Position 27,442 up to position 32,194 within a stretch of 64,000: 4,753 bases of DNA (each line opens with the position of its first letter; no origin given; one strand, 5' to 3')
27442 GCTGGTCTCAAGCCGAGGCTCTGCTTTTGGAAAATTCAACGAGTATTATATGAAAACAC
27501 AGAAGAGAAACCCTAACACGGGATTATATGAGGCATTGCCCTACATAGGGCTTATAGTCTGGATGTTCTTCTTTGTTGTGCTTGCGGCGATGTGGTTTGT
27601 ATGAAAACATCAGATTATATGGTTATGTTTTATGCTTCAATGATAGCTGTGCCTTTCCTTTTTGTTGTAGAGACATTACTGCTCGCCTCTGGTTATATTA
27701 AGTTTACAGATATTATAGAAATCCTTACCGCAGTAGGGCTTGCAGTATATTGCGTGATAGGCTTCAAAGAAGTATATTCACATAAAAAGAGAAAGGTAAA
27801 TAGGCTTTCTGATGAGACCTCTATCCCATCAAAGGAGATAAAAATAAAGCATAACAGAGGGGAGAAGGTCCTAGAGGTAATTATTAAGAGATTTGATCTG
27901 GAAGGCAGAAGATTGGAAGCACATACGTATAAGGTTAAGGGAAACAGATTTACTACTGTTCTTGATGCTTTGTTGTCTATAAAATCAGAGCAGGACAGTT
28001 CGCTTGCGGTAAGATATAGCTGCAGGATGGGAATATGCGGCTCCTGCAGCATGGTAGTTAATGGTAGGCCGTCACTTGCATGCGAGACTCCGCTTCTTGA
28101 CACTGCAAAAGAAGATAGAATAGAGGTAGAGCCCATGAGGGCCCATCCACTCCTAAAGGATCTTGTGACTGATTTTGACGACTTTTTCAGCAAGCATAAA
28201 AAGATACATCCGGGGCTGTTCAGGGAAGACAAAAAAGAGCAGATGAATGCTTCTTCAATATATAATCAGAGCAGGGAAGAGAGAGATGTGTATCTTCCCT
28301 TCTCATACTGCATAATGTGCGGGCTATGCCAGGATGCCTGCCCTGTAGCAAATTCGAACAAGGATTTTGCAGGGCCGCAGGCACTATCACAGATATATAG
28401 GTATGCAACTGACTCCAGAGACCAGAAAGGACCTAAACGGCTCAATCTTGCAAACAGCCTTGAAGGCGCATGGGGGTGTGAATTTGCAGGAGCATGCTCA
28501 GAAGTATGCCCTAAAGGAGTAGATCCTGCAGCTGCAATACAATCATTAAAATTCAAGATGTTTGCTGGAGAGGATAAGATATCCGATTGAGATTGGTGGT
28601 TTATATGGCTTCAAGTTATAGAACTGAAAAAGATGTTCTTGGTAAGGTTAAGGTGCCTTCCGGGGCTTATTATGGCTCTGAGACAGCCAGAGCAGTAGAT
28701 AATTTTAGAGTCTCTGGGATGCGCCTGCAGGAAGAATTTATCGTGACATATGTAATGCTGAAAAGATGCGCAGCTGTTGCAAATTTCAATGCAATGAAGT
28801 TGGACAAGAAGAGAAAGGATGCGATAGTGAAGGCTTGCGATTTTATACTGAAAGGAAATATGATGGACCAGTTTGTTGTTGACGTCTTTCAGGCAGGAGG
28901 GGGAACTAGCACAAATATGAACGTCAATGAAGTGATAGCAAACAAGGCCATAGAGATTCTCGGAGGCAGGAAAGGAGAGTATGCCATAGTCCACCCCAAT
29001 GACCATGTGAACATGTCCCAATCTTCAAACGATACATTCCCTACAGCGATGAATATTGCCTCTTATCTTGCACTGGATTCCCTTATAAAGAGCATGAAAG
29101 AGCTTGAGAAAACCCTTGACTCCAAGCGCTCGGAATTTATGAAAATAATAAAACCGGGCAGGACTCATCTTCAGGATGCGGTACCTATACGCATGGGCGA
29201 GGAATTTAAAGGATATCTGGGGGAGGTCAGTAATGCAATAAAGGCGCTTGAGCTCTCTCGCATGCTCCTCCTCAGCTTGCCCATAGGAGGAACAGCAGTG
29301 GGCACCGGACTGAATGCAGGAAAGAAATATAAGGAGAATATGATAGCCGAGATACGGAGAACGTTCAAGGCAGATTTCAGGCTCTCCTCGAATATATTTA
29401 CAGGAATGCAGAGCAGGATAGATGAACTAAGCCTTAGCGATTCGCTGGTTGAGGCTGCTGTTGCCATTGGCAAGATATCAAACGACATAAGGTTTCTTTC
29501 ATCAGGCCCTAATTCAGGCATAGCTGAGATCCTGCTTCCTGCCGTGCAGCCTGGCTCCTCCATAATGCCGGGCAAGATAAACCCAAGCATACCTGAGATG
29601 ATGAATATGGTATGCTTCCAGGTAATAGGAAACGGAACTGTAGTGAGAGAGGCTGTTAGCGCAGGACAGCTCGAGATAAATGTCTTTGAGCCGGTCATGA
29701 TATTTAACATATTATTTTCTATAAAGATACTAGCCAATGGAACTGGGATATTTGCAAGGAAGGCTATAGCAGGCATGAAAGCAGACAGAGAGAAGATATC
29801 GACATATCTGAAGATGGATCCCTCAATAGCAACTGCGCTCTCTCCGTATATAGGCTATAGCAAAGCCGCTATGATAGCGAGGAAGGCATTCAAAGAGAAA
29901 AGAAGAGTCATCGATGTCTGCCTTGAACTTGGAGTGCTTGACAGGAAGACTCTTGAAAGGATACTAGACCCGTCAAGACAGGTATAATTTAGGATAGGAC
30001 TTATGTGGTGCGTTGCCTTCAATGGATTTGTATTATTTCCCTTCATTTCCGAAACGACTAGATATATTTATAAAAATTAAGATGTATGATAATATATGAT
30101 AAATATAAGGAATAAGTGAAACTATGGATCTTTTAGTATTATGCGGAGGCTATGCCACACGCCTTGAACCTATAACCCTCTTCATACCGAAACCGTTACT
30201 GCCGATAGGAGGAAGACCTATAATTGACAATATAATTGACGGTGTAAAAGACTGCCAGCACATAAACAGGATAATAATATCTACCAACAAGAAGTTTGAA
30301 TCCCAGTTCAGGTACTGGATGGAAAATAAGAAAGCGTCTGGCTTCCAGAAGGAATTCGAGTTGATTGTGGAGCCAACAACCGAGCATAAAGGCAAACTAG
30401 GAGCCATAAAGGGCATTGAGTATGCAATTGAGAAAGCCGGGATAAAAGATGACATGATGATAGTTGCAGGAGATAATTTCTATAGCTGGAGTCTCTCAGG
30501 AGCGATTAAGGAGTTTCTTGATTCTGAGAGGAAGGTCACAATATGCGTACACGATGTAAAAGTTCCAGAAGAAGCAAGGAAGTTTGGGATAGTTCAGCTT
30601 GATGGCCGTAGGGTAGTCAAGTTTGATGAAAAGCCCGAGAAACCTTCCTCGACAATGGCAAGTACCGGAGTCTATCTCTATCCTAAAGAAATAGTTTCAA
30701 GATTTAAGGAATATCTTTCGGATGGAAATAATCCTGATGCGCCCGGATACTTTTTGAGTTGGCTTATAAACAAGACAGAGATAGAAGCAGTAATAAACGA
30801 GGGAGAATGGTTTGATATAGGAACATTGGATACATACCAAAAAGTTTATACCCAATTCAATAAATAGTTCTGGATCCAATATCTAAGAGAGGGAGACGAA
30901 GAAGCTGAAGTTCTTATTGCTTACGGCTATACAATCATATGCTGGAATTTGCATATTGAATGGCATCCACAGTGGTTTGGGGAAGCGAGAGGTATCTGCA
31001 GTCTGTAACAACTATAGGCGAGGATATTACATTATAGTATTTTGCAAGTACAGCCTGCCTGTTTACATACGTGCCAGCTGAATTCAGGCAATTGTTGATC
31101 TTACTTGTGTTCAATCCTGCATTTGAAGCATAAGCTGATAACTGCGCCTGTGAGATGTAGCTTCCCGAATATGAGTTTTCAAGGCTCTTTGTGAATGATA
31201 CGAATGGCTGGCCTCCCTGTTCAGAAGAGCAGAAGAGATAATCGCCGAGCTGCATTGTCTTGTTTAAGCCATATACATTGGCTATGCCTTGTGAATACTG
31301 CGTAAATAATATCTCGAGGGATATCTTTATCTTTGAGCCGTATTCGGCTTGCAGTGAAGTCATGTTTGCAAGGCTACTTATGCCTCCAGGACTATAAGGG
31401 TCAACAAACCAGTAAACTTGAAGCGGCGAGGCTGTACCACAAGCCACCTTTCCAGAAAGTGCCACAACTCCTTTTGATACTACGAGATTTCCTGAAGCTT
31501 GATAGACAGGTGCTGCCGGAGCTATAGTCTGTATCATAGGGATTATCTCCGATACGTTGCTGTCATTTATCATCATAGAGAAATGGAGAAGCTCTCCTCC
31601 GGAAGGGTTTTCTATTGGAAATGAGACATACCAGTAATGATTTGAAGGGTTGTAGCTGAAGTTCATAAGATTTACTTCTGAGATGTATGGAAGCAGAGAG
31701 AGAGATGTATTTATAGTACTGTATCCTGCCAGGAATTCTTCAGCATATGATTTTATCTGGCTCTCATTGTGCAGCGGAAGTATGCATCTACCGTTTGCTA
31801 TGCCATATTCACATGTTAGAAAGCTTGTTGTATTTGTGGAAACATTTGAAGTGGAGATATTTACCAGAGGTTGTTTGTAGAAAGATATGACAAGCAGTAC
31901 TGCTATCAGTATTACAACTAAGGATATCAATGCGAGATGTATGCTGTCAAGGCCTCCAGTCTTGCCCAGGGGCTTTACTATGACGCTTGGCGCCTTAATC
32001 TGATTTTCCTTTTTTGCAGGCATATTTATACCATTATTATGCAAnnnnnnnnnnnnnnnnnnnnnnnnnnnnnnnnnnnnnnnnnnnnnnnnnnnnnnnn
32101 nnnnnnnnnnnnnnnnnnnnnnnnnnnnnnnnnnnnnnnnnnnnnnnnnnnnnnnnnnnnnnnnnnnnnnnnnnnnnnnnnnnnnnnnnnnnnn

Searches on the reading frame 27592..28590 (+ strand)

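Call 31: search_protein_families(library=pfam, max_evalue=0.00001, proteins=[window:27592-28590:+])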
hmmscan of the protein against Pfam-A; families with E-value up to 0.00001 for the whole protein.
window:27592-28590:+ (332 aa): 4 families
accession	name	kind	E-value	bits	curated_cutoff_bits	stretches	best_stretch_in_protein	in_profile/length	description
PF13085.11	Fer2_3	-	9.4e-29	100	27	1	97-199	3-106/107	2Fe-2S iron-sulfur cluster binding domain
PF13183.11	Fer4_8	-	3.2e-11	44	27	1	238-310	3-68/68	4Fe-4S dicluster domain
PF13237.11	Fer4_10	-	3.4e-09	36.9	25.5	1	237-307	6-53/53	4Fe-4S dicluster domain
PF12838.12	Fer4_7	-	1.4e-07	32.3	27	0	227-253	25-51/52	4Fe-4S dicluster domain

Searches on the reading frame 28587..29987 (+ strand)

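Call 31: search_protein_families(library=pfam, max_evalue=0.00001, proteins=[window:28587-29987:+])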
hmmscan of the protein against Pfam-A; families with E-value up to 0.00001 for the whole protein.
window:28587-29987:+ (466 aa): 2 families
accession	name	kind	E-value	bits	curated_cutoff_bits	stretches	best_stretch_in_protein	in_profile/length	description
PF00206.25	Lyase_1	-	3.3e-84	283.4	27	1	19-348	1-312/312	Lyase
PF10415.14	FumaraseC_C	-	3.5e-18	66.2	32.5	1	414-463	1-50/54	Fumarase C C-terminus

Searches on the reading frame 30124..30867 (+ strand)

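Call 31: search_protein_families(library=pfam, max_evalue=0.00001, proteins=[window:30124-30867:+])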
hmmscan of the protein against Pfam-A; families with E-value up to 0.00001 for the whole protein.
window:30124-30867:+ (247 aa): 2 families
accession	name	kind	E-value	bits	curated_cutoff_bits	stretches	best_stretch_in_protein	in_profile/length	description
PF00483.29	NTP_transferase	-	6.8e-37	127.8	21.2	1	4-242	3-239/245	Nucleotidyl transferase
PF12804.13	NTP_transf_3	-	3.5e-09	37.5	27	1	4-144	2-124/160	MobA-like NTP transferase domain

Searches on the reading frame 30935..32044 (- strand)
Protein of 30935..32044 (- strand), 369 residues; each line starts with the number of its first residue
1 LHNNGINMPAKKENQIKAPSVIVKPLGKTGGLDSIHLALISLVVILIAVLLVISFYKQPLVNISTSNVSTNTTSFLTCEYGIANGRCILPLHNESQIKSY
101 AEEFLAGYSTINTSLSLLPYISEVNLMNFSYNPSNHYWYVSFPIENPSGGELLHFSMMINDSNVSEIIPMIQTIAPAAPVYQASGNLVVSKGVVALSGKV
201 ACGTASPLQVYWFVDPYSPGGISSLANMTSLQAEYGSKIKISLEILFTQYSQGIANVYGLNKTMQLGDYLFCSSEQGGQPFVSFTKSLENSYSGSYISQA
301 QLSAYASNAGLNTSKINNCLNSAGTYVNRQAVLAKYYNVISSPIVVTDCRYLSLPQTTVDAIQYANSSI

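Call 11: search_protein_families(library=ncbifam, proteins=[window:30938-32044:-])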
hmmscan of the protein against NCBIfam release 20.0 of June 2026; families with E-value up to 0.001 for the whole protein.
window:30938-32044:- (369 aa): 0 families

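Call 31: search_protein_families(library=pfam, max_evalue=0.00001, proteins=[window:30935-32044:-])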
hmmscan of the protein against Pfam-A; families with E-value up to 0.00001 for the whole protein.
window:30935-32044:- (369 aa): 0 families
